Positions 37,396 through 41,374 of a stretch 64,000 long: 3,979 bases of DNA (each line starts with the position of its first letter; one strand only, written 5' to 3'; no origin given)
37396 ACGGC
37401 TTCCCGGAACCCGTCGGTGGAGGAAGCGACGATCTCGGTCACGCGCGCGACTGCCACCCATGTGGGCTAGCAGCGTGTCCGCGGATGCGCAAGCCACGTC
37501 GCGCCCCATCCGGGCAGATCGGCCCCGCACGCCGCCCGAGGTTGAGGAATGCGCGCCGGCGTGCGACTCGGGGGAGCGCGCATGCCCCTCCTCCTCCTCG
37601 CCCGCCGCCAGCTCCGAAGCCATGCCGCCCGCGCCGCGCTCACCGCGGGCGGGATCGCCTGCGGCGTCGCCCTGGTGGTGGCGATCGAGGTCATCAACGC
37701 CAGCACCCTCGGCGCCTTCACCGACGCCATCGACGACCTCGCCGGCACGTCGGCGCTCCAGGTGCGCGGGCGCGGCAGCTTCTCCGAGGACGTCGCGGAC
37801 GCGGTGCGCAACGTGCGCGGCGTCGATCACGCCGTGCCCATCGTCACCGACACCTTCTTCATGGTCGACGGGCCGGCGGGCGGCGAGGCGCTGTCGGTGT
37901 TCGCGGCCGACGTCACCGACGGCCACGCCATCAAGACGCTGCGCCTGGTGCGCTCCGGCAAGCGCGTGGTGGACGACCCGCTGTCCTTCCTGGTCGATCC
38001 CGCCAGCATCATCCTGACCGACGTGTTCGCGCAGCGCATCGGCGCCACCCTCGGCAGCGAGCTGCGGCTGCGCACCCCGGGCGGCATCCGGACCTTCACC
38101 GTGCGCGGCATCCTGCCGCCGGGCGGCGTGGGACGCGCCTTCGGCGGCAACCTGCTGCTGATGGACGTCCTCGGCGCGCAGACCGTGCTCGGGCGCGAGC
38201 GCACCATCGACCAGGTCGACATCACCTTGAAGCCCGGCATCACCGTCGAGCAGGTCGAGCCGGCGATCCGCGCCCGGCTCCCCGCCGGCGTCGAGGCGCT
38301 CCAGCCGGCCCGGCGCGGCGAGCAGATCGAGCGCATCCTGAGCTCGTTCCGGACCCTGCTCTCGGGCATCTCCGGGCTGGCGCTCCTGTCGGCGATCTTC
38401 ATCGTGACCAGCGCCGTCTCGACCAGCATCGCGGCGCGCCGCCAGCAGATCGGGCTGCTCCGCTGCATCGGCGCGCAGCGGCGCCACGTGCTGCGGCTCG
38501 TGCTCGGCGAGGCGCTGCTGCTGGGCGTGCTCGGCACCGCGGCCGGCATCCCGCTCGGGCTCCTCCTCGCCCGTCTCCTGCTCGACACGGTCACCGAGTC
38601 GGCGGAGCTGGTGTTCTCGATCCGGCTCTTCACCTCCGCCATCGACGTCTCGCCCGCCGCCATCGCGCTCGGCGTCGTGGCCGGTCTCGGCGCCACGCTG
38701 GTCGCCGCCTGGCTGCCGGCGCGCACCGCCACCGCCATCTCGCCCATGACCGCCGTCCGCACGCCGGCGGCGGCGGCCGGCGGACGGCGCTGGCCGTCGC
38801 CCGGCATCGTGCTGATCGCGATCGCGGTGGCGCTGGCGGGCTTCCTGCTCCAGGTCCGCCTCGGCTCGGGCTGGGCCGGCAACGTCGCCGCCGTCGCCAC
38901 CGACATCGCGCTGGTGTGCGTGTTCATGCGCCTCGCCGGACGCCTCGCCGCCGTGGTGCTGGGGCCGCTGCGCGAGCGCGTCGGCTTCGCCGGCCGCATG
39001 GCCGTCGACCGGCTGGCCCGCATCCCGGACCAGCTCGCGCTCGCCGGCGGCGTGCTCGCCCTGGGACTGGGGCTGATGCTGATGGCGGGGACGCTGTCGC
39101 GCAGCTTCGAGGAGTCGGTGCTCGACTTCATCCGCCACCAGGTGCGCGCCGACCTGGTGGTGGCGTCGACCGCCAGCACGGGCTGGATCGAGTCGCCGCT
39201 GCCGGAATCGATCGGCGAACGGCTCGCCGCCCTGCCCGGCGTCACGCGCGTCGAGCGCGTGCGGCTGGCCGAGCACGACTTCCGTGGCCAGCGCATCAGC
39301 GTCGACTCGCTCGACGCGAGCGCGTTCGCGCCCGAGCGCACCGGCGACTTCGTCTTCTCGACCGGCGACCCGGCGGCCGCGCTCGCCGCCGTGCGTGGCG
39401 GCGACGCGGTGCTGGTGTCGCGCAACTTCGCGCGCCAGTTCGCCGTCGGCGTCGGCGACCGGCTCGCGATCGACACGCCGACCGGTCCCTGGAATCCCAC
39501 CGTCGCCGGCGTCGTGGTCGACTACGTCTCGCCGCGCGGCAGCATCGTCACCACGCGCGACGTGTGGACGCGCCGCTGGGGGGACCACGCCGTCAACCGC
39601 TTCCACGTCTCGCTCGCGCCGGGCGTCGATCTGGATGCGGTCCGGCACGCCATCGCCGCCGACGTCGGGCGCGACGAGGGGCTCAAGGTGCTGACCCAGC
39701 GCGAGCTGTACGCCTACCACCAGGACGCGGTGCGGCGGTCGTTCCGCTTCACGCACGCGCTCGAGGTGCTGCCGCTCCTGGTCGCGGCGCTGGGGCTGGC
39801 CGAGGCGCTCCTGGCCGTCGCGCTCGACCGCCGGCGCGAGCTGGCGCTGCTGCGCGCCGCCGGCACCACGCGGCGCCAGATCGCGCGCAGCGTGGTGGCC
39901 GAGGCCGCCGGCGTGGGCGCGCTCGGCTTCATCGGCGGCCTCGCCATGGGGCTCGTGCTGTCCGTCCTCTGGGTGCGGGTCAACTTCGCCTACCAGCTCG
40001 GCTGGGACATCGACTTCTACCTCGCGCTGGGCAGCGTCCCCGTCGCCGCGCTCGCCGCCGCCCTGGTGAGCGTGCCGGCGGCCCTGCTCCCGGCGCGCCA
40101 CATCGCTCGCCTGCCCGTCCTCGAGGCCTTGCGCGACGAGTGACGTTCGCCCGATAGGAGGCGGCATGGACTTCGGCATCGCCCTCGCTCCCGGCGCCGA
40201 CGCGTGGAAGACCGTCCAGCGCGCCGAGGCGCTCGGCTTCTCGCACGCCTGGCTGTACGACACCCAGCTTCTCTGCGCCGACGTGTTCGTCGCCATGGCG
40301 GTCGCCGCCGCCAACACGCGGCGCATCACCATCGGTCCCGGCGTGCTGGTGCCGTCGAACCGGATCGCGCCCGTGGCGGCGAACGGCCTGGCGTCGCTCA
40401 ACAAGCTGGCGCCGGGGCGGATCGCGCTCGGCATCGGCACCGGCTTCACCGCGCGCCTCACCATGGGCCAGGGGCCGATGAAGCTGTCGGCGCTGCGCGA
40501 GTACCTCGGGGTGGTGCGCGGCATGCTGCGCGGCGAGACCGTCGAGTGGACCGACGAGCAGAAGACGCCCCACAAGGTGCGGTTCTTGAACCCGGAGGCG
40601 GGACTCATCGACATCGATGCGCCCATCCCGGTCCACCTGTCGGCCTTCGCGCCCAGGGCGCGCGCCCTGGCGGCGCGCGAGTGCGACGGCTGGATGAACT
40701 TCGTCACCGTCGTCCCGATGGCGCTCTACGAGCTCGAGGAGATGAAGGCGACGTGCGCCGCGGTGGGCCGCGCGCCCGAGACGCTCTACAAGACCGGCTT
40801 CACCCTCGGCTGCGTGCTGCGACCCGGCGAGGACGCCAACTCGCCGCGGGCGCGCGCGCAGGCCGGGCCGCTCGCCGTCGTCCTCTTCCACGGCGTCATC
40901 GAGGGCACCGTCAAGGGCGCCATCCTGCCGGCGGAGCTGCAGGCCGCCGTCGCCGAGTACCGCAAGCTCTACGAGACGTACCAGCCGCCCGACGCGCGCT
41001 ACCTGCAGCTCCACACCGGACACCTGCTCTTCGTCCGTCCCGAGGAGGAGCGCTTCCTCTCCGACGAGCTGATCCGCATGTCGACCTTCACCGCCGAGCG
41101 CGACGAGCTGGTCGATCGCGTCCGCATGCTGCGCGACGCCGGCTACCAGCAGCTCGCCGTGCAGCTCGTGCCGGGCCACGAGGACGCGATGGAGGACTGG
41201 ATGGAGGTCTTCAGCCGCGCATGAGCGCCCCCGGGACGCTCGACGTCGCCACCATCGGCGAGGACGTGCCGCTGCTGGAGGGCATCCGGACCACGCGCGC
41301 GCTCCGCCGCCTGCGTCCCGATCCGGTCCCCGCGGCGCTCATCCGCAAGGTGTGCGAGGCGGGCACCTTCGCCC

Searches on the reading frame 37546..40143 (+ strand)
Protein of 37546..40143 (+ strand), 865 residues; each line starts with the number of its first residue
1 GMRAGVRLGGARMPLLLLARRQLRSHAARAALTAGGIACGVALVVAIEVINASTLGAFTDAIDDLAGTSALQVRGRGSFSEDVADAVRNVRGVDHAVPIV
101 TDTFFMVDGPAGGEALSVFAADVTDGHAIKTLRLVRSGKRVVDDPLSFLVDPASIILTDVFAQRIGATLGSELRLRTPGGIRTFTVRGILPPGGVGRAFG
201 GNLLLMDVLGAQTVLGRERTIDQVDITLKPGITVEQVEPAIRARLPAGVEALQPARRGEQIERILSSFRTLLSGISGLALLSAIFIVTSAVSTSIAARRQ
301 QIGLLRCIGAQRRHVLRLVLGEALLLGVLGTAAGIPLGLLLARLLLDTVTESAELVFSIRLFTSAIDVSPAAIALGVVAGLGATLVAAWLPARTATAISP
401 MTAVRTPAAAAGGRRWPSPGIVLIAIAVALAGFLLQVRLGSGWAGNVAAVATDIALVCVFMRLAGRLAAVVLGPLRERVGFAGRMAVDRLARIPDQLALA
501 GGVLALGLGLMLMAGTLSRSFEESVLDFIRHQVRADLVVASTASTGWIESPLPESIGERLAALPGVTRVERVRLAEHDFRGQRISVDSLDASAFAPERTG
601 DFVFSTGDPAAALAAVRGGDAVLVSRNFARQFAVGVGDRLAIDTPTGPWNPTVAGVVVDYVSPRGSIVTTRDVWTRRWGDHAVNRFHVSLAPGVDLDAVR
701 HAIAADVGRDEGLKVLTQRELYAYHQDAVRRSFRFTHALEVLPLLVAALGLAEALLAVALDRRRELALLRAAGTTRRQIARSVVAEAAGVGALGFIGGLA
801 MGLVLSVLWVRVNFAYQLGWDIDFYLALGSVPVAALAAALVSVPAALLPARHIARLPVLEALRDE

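Call 19: search_protein_families(library=pfam, proteins=[window:37546-40143:+], max_evalue=0.00001)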
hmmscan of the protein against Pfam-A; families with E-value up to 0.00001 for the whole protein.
window:37546-40143:+ (865 aa): 2 families
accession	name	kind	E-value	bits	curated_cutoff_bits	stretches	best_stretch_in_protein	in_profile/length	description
PF02687.27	FtsX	-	1.1e-33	116.2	25.5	2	275-400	3-120/120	FtsX-like permease C-terminal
PF12704.14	MacB_PCD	-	2.7e-26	93.6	27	2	31-243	2-206/207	MacB-like periplasmic core domain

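Call 83: search_protein_families(library=ncbifam, proteins=[window:37546-40143:+], max_evalue=0.001)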
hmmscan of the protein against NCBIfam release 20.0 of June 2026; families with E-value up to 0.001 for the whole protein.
window:37546-40143:+ (865 aa): 11 families
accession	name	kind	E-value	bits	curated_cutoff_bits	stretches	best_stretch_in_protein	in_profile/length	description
TIGR02212.1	lolCE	equivalog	8.1e-23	81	362.45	2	30-405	24-409/411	lipoprotein-releasing ABC transporter permease subunit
TIGR03434.1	ADOP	subfamily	1.2e-16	60.1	622.3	2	268-406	267-802/803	ADOP family duplicated permease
TIGR01185.1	devC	equivalog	4.3e-13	49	290.35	1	182-380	168-364/380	ABC transporter permease DevC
NF007826.0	PRK10535.1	equivalog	3e-11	42.3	966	2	259-404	515-645/648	macrolide ABC transporter ATP-binding protein/permease MacB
NF008357.0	PRK11146.1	exception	2.1e-09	36.7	439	1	205-402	205-409/414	lipoprotein-releasing ABC transporter permease subunit LolE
NF038346.1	FtsX_actino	exception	2.7e-09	36.8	250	1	248-387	158-301/308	permease-like cell division protein FtsX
NF038347.1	FtsX_Gpos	exception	3.5e-08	33.1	225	1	257-381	156-284/296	permease-like cell division protein FtsX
NF041854.1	ABC_perm_YbbP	equivalog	5.1e-08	31.3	999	1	260-517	232-471/806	putative ABC transporter permease subunit YbbP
TIGR02213.1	lolE_release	exception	4.1e-07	29.2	540.35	1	270-402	267-406/411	lipoprotein-releasing ABC transporter permease subunit LolE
TIGR00439.2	FtsX_Gneg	equivalog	5.7e-07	29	255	1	260-390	158-285/292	permease-like cell division protein FtsX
NF008076.0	PRK10814.1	exception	3.7e-06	26.2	473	1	739-864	270-398/399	lipoprotein-releasing ABC transporter permease subunit LolC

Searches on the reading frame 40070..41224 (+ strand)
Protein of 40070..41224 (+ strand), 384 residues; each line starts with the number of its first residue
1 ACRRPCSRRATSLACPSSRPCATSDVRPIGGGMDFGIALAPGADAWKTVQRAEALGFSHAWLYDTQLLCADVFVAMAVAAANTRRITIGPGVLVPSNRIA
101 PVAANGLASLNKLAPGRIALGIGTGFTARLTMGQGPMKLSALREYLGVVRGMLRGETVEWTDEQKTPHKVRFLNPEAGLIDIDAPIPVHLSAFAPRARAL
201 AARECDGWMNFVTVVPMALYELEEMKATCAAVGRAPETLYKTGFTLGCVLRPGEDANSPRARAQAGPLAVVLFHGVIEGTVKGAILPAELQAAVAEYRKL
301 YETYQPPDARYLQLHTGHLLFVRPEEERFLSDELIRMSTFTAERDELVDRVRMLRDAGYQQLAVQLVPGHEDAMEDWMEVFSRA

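Call 19: search_protein_families(library=pfam, proteins=[window:40070-41224:+], max_evalue=0.00001)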
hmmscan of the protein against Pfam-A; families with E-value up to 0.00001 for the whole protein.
window:40070-41224:+ (384 aa): 1 family
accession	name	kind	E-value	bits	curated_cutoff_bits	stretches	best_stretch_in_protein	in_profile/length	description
PF00296.26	Bac_luciferase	-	2.8e-32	112.7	27.9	1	44-360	24-313/314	Luciferase-like monooxygenase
